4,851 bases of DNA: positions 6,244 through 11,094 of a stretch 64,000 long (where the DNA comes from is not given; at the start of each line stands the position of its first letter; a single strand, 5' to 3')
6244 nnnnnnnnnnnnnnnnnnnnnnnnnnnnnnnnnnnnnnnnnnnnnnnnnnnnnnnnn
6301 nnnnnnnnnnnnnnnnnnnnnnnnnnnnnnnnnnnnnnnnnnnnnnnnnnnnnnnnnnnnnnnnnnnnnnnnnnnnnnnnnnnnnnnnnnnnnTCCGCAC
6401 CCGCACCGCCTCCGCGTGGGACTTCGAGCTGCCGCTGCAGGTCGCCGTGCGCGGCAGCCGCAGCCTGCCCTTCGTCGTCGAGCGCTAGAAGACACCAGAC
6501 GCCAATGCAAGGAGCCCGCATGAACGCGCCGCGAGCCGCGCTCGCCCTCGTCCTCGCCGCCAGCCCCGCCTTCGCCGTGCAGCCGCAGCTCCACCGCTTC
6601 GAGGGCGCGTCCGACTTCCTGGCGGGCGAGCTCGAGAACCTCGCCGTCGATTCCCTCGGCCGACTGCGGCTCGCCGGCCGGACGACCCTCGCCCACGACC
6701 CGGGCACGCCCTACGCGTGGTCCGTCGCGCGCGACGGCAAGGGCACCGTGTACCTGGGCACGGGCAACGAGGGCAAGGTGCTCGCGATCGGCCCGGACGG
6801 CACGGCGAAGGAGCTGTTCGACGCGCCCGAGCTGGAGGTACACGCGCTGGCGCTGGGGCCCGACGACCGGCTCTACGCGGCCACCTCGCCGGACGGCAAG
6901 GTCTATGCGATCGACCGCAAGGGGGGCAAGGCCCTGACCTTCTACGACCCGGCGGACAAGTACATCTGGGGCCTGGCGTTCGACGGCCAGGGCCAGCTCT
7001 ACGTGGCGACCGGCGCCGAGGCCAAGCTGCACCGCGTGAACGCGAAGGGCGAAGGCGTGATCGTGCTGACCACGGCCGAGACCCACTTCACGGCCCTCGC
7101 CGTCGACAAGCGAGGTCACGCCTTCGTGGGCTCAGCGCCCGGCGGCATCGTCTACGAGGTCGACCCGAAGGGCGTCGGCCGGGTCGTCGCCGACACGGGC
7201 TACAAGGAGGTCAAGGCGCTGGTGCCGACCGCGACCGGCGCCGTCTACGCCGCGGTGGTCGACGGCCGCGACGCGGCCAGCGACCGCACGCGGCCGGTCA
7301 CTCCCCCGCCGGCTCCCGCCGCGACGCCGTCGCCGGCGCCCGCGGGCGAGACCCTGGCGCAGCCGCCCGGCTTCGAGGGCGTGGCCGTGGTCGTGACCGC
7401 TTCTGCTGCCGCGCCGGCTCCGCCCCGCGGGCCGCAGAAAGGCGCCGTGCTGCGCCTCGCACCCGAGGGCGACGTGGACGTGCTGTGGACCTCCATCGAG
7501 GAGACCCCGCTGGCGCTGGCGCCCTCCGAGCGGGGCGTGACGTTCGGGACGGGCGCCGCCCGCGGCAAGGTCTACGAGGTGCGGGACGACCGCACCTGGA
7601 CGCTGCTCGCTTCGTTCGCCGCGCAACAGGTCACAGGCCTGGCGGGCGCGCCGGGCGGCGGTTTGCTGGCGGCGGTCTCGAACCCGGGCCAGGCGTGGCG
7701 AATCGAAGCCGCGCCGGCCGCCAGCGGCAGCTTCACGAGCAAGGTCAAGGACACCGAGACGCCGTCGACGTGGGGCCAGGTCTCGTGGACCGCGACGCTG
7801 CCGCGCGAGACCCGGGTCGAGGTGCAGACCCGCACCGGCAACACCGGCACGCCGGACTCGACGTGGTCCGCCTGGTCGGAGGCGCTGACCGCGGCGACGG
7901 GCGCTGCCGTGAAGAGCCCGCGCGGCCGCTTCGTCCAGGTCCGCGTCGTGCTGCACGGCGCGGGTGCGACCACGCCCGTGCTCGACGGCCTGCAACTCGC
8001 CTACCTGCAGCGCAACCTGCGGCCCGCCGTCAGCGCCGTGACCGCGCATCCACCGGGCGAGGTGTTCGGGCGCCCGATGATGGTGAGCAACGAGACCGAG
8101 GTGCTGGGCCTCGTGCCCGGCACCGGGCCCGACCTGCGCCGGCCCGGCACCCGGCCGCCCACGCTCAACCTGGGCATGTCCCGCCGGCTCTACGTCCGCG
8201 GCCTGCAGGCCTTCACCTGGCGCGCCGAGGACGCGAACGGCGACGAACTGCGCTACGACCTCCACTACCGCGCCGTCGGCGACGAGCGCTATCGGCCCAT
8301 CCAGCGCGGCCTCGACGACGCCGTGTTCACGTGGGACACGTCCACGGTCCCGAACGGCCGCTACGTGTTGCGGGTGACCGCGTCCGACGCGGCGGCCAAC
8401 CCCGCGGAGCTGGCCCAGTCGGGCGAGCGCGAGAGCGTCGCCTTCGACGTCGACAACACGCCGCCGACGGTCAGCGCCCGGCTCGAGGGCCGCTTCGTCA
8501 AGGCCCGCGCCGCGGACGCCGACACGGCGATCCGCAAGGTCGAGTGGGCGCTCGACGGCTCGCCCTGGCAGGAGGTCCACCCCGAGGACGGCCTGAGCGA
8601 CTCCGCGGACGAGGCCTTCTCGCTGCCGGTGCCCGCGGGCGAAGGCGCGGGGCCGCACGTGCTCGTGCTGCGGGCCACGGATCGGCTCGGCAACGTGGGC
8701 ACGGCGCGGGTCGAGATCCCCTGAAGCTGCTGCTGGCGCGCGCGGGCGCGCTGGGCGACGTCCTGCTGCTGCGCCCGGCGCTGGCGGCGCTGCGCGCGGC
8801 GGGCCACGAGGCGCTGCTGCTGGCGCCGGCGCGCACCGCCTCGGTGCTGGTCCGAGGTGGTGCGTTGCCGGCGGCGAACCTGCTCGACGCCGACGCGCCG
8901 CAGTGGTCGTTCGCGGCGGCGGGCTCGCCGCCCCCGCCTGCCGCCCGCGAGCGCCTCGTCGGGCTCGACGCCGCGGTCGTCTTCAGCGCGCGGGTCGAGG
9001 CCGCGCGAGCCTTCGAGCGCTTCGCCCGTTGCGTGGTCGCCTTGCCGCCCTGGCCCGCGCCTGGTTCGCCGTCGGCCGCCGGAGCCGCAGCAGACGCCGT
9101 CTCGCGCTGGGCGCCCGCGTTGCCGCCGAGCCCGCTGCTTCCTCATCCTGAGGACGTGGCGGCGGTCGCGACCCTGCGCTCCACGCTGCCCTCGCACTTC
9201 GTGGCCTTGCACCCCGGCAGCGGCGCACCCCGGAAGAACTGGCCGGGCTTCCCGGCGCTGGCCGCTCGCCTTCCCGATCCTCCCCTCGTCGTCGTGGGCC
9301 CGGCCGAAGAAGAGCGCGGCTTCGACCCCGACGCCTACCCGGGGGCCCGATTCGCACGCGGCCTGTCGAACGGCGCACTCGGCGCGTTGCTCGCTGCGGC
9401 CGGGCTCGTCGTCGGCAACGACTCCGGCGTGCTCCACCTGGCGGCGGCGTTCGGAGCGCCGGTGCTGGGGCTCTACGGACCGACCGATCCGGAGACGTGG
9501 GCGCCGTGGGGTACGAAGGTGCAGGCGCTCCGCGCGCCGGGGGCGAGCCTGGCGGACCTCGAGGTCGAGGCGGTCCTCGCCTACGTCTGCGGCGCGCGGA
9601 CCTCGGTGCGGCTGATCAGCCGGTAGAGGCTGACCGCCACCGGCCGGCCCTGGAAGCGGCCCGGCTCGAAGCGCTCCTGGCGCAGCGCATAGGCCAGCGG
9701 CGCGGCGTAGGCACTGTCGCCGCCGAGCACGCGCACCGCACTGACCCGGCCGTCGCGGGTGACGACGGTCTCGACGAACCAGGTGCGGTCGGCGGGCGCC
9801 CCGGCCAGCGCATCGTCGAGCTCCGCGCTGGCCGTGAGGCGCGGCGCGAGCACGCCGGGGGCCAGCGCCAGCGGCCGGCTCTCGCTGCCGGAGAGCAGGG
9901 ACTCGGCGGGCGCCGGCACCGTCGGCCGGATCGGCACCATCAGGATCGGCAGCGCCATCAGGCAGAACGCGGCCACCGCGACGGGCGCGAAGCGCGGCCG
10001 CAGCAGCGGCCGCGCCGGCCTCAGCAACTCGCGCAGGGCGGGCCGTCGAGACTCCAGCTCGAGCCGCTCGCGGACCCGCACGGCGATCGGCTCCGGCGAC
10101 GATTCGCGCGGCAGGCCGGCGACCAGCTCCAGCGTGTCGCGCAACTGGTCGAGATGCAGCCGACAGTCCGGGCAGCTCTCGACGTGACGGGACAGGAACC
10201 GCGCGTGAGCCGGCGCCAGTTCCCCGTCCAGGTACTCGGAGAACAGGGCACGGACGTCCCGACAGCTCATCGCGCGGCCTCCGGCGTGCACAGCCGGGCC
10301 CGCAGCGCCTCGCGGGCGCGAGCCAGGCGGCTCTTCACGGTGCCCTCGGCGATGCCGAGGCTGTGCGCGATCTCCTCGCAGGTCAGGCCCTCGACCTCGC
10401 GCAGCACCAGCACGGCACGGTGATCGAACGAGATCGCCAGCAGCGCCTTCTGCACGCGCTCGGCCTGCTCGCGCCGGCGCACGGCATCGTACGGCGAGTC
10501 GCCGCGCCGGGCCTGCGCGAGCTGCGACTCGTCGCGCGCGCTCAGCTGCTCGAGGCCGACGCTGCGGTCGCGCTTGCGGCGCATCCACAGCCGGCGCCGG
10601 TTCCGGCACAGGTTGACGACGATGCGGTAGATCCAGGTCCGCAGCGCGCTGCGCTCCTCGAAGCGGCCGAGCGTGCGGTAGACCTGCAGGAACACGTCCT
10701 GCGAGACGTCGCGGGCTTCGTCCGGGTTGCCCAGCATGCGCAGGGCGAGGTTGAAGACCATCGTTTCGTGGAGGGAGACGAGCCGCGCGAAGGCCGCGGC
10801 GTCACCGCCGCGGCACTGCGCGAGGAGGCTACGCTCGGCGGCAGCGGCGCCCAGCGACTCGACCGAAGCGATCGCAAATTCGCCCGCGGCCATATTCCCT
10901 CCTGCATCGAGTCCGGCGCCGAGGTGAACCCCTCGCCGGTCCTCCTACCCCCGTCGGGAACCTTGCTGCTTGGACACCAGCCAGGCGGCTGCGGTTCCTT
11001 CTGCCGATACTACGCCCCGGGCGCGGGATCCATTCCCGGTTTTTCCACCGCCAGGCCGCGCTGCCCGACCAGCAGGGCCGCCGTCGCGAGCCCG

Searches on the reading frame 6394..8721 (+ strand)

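Call 18: search_protein_families(library=pfam, proteins=[window:6394-8721:+], max_evalue=0.0001)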
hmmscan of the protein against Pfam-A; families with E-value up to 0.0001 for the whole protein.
window:6394-8721:+ (776 aa): 2 families
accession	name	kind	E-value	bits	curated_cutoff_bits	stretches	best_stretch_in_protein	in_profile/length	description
PF07494.17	Reg_prop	-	4.2e-06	26.7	20.4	0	188-207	4-23/24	Two component regulator propeller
PF08450.18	SGL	-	1.1e-05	25.6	26.3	1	125-247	113-244/246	SMP-30/Gluconolactonase/LRE-like region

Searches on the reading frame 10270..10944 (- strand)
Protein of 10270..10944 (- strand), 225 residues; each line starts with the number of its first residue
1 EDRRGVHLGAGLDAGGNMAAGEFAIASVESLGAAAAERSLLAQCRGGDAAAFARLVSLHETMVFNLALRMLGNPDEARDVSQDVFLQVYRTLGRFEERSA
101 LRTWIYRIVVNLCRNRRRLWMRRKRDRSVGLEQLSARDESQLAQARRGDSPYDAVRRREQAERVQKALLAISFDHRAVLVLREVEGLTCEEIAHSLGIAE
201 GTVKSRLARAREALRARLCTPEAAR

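Call 18: search_protein_families(library=pfam, proteins=[window:10270-10944:-], max_evalue=0.0001)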
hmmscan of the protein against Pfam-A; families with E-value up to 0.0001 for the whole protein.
window:10270-10944:- (225 aa): 4 families
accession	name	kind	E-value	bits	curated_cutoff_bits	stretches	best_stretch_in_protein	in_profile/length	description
PF04542.20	Sigma70_r2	-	7.1e-16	58.2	24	1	55-118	1-66/71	Sigma-70 region 2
PF08281.18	Sigma70_r4_2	-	2e-13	50.2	25.7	1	162-214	2-54/54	Sigma-70, region 4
PF04545.22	Sigma70_r4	-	3.9e-12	45.9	24.1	1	170-216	4-50/50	Sigma-70, region 4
PF07638.17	Sigma70_ECF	-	7.6e-07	29.6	21.1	1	40-217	7-182/185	ECF sigma factor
